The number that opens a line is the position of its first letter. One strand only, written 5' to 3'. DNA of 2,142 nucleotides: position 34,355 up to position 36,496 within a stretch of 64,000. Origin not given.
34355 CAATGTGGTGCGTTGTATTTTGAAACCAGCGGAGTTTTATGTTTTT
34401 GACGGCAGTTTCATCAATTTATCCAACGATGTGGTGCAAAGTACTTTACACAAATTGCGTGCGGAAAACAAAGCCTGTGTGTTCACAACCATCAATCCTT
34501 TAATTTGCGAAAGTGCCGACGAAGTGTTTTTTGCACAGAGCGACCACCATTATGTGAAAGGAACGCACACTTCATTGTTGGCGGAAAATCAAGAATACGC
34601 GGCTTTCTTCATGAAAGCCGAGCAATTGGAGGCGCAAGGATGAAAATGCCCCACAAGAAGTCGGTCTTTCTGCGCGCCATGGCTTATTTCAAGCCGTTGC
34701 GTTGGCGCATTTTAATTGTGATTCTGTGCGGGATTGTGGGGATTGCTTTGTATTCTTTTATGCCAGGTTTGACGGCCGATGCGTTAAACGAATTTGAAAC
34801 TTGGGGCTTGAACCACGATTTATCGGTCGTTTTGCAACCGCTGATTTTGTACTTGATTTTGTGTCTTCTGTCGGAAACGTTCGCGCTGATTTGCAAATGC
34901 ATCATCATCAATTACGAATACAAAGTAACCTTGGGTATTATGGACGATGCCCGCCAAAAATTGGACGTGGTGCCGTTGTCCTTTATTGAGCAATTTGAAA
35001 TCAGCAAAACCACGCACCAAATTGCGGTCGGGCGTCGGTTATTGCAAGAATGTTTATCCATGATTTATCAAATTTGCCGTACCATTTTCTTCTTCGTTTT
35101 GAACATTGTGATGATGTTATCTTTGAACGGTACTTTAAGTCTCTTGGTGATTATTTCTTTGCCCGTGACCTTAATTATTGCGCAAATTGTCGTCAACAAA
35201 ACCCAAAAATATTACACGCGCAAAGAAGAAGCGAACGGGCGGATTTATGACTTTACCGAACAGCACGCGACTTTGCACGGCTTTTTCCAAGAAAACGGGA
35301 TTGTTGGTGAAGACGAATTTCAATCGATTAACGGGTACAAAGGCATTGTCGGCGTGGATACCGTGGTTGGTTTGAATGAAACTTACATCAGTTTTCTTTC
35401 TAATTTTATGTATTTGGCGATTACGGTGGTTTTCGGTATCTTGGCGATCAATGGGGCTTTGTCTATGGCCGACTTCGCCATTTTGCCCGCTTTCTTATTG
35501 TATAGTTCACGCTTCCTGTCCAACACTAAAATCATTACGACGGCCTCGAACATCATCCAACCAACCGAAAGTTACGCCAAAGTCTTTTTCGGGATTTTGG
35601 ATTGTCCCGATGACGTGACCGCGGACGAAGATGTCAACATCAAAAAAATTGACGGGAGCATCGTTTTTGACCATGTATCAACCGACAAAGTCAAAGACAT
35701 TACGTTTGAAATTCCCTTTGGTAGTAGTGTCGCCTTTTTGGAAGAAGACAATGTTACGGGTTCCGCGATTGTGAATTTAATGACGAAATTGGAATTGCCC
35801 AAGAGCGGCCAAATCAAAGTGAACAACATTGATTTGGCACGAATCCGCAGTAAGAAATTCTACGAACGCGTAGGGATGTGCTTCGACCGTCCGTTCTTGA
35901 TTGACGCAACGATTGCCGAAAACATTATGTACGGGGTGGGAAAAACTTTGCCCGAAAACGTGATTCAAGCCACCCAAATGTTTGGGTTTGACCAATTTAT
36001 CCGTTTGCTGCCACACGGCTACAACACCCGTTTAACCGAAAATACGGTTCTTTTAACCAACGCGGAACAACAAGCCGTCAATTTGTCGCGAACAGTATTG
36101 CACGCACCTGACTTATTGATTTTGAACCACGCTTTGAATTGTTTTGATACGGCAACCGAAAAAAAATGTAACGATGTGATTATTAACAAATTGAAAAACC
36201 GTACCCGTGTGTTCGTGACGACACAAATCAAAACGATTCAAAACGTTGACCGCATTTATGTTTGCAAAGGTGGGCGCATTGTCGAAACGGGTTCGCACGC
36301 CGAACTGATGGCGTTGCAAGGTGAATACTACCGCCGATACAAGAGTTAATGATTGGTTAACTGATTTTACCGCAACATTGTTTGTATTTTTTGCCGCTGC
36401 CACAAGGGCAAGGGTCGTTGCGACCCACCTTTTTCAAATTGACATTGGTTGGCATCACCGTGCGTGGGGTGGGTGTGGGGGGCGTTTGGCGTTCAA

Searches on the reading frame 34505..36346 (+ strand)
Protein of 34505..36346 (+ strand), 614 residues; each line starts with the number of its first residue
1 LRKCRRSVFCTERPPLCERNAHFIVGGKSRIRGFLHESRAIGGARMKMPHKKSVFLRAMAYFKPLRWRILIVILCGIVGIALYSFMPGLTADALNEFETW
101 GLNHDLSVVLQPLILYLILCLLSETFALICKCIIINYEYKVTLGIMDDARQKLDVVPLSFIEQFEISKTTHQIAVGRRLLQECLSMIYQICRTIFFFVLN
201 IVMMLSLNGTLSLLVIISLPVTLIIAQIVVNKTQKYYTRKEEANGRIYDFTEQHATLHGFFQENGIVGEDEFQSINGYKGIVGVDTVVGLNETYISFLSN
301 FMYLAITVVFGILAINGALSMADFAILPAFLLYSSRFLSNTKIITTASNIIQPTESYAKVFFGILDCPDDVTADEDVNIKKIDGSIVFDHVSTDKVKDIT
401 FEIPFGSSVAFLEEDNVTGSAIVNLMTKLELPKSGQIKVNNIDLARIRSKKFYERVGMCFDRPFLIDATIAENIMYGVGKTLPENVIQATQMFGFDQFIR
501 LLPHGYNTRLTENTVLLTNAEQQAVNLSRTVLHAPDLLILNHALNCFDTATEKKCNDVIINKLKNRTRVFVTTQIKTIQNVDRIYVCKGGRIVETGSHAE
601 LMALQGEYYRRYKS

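Call 19: search_protein_families(library=pfam, proteins=[window:34505-36346:+], max_evalue=0.001)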
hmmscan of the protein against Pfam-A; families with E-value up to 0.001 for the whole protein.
window:34505-36346:+ (614 aa): 2 families
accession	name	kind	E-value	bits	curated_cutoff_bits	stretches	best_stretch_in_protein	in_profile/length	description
PF00664.28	ABC_membrane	-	4.7e-09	36.8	28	1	69-332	1-268/274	ABC transporter transmembrane region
PF00005.33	ABC_tran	-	6.5e-09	36.9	25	1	397-541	2-133/137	ABC transporter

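Call 53: search_protein_families(library=ncbifam, proteins=[window:34505-36346:+], max_evalue=0.00001)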
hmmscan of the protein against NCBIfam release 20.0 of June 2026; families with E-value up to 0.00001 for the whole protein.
window:34505-36346:+ (614 aa): 79 families (the best 25 are shown)
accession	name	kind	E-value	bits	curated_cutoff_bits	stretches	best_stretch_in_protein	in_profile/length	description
NF052233.1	CphA_assoc_ABC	equivalog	2e-50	171.9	880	1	190-613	311-741/766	cyanophycin metabolism-associated ABC transporter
TIGR02203.1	MsbA_lipidA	equivalog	2.2e-49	168.4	602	1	55-610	2-564/572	lipid A export permease/ATP-binding protein MsbA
TIGR00958.1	3a01208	subfamily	2.9e-43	148.2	874.6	1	111-609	202-708/711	antigen peptide transporter 2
NF010178.0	PRK13657.1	equivalog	2.9e-41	141.6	733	1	137-610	83-565/588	glucan ABC transporter ATP-binding protein/ permease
TIGR01846.1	type_I_sec_HlyB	subfamily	7.2e-41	140.2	725.55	1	152-612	221-689/694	type I secretion system permease/ATPase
NF008381.0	PRK11176.1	equivalog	6e-40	137.2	867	1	54-612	12-576/582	lipid A ABC transporter ATP-binding protein/permease MsbA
TIGR02204.1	MsbA_rel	hypoth_equivalog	3.6e-39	134.9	780.4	1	59-610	10-569/576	ABC transporter, permease/ATP-binding protein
TIGR03375.1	type_I_sec_LssB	subfamily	2.3e-37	128.7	693.1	1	195-603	273-690/696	type I secretion system permease/ATPase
NF000475.1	tet_ABC_46_B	exception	2.6e-37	128.7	1250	1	110-608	60-567/578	tetracycline efflux ABC transporter Tet(46) subunit B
TIGR03796.1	NHLM_micro_ABC1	equivalog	2e-35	122.2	853.3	1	68-610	155-707/710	NHLP family bacteriocin export ABC transporter peptidase/permease/ATPase subunit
NF045513.1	HepA_fam_ABC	equivalog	1.4e-34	119.5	725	1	114-612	99-606/610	heterocyst formation ABC transporter subunit HepA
TIGR03797.1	NHLM_micro_ABC2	equivalog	2.3e-33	115.6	709.4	1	62-609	131-679/686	NHLP bacteriocin export ABC transporter permease/ATPase subunit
TIGR01192.1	chvA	subfamily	3.4e-33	115.1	585.4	1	54-611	6-566/585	glucan export ABC transporter ATP-binding protein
NF008056.1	PRK10790.1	equivalog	7.7e-32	110.5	746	1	59-613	19-573/584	SmdB family multidrug efflux ABC transporter permease/ATP-binding protein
NF008364.0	PRK11160.1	equivalog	9e-32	110.4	630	1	189-610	148-570/575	heme ABC transporter ATP-binding protein/permease CydC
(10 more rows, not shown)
